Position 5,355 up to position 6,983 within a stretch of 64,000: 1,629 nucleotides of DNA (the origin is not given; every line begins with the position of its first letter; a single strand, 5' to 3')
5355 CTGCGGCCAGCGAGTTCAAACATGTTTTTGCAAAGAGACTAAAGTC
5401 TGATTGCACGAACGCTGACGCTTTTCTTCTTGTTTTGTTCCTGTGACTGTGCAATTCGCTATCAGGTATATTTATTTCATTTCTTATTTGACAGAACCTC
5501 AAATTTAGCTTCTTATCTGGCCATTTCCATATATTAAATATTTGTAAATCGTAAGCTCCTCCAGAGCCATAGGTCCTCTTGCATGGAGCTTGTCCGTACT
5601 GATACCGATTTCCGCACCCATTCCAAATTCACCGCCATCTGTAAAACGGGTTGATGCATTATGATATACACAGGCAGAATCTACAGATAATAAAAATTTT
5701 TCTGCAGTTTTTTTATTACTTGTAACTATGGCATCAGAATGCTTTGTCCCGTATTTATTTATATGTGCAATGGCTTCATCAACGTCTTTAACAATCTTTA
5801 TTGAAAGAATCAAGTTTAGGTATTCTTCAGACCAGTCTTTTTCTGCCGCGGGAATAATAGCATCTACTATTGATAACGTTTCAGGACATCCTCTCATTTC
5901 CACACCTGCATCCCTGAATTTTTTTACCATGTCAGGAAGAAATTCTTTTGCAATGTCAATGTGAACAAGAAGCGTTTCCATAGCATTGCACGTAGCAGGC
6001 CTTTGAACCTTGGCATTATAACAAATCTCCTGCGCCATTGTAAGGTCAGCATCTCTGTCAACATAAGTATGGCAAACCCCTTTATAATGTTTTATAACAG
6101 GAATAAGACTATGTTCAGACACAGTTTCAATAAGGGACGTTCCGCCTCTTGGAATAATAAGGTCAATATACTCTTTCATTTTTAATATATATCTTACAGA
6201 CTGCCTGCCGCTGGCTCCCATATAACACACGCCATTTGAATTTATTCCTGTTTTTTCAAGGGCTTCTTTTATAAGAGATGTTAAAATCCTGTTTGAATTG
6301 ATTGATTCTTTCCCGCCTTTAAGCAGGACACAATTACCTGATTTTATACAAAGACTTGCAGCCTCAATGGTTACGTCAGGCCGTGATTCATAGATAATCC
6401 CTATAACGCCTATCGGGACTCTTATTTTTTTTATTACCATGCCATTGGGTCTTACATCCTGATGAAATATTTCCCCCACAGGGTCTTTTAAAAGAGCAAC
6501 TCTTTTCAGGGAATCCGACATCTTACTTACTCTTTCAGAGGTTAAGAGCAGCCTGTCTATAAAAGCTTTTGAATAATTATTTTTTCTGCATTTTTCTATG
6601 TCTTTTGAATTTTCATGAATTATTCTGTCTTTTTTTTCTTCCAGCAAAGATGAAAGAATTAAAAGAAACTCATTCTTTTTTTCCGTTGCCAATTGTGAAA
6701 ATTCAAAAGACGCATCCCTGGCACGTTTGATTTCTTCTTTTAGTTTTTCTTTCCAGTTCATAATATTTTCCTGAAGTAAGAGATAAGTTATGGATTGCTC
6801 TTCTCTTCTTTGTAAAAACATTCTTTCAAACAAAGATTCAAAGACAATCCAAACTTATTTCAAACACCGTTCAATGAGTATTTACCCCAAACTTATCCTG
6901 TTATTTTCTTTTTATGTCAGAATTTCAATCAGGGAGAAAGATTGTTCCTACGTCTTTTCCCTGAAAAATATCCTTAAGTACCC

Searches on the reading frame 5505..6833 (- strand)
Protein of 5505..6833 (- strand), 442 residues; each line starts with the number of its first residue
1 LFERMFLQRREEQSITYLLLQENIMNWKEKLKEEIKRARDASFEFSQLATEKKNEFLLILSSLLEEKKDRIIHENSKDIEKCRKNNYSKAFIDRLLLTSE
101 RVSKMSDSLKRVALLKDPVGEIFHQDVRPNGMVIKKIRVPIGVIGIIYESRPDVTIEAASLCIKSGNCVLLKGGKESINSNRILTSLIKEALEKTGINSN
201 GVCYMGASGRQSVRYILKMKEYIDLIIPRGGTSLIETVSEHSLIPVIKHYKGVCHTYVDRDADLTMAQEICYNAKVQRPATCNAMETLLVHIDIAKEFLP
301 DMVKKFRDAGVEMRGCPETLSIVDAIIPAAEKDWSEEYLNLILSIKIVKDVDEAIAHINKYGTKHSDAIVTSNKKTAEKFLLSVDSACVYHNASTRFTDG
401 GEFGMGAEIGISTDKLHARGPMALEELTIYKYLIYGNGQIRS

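Call 10: search_protein_families(library=ncbifam, proteins=[window:5505-6833:-])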
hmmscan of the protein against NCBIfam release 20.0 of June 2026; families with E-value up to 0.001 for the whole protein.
window:5505-6833:- (442 aa): 14 families
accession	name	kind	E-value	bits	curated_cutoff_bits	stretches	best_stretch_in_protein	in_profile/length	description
NF001221.0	PRK00197.1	equivalog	1.2e-180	600.7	289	1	27-441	3-417/418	glutamate-5-semialdehyde dehydrogenase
TIGR00407.1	proA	equivalog_domain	4.1e-152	506.6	317.45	1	38-431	1-398/398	glutamate-5-semialdehyde dehydrogenase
TIGR01092.1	P5CS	equivalog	4.1e-116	388.9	796.75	1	36-440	293-694/715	delta l-pyrroline-5-carboxylate synthetase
NF047625.1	AcylSulfactDhSauS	equivalog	3.6e-12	45.8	600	2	130-299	94-261/464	acylating sulfoacetaldehyde dehydrogenase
NF052305.1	DioxValDhHalo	equivalog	9.5e-11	41.3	750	1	132-306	133-308/483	2,5-dioxovalerate dehydrogenase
NF050084.1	pip_6_carb_DH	equivalog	1.2e-10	41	730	1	120-309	99-290/475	L-piperidine-6-carboxylate dehydrogenase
NF040648.1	lactal_redase_Meth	equivalog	3.9e-10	39.3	650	1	27-308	31-300/463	lactaldehyde dehydrogenase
NF042993.1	AlphKGSA_gudD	equivalog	5.5e-07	28.7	770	1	28-308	41-309/481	alpha-ketoglutaric semialdehyde dehydrogenase GucD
NF045701.1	BenzalDHMdlD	equivalog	4.8e-06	25.5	550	1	162-308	133-275/436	NAD(P)-dependent benzaldehyde dehydrogenase MdlD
NF007497.0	PRK10090.1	equivalog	1.3e-05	24.2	500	1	29-307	44-310/480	aldehyde dehydrogenase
NF040792.1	glyc_ald_dh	equivalog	2.3e-05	23.5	760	1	28-306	37-303/488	D-glyceraldehyde dehydrogenase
NF006916.0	PRK09407.1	equivalog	3.4e-05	22.6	521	0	27-308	54-323/526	succinic semialdehyde dehydrogenase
NF047626.1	SulfactDhSafD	equivalog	0.00027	20.1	700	1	22-307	16-290/454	sulfoacetaldehyde dehydrogenase SafD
NF006915.0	PRK09406.1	equivalog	0.00027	20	730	0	258-308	240-291/457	NADP-dependent succinic semialdehyde dehydrogenase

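Call 12: find_related_loci(query=window:5505-6755:-, collection=genome_contigs, flank=3000)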
Query window:5505-6755:- (416 aa) in genome_contigs; peptide patterns used: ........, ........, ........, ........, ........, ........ (x = any residue, [..] = any of these).
243 stretches matched a pattern; 49 encode a relative of the query (tblastn E <= 1e-3); 49 distinct loci.
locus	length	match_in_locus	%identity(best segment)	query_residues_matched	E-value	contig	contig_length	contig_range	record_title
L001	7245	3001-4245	59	2-416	2e-163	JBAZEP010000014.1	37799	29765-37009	MAG: Candidatus Omnitrophota bacterium isolate SO_2017_LW3_129 NODE_2577_length_37799_cov_5.162933_LW162_2017, whole gen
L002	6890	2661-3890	57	5-415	1e-152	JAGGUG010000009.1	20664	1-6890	MAG: Candidatus Omnitrophota bacterium isolate AUK068 PB_MBMC_022_c_000000000071, whole genome shotgun sequence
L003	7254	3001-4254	54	4-415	5e-152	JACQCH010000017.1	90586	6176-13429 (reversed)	MAG: Candidatus Omnitrophota bacterium isolate NC_groundwater_963_Pr1_S-0.2um_59_43 Montesol18-Sp2_coassembly_scaffold_4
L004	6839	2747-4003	56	3-415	9e-151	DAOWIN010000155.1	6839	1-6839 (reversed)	MAG TPA_asm: Candidatus Omnitrophota bacterium isolate CSMAG_2044 CSMAG_2044_k141_3817370_length_6839_cov_21.7934, whole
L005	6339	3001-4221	56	10-416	9e-150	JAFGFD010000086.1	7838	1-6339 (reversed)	MAG: Candidatus Omnitrophota bacterium isolate Zod_Metabat.1290 k87_7180389, whole genome shotgun sequence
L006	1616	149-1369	53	10-416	6e-162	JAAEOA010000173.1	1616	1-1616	MAG: bacterium isolate Bsp_15 BspG_CONTIG2160064, whole genome shotgun sequence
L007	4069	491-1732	53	2-415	5e-152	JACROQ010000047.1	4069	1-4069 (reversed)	MAG: Nitrospirae bacterium isolate NC_groundwater_1965_Pr3_S-0.2um_50_3 scaffold_234753, whole genome shotgun sequence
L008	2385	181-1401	51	10-416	1e-154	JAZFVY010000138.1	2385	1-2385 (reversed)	MAG: Desulfobacterales bacterium isolate BS3bin.33 BS3bin.33_138, whole genome shotgun sequence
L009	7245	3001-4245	51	2-416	1e-142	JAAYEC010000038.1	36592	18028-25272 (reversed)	MAG: Deltaproteobacteria bacterium isolate AS06rmzACSIP_61 301860_AS06, whole genome shotgun sequence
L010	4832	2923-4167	49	2-416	4e-139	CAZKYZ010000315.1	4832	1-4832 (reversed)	MAG TPA_asm: uncultured Desulfobacterales bacterium isolate binchicken_co86_18 genome assembly, contig: NODE_10491_lengt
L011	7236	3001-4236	50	5-416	1e-134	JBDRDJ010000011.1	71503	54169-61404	MAG: Candidatus Omnitrophota bacterium isolate MEGAHIT-group-1.241 k141_3736019, whole genome shotgun sequence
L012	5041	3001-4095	53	5-415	3e-134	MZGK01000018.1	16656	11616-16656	MAG: Candidatus Omnitrophica bacterium 4484_213 ex4484_213_scaffold_5668, whole genome shotgun sequence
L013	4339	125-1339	50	12-416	7e-134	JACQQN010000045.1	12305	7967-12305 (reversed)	MAG: Candidatus Omnitrophota bacterium isolate NC_groundwater_1334_Ag_S-0.2um_43_29 S_p2_S4_coassembly_k141_985232, whol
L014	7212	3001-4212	50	6-415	1e-133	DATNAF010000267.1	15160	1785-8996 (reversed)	MAG TPA_asm: Terriglobales bacterium isolate SMAG_U11154 k141_1831101, whole genome shotgun sequence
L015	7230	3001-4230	50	4-416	8e-132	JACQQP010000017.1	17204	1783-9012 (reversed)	MAG: Candidatus Omnitrophota bacterium isolate NC_groundwater_1336_Ag_S-0.2um_47_36 S_p2_S4_coassembly_k141_330035, whol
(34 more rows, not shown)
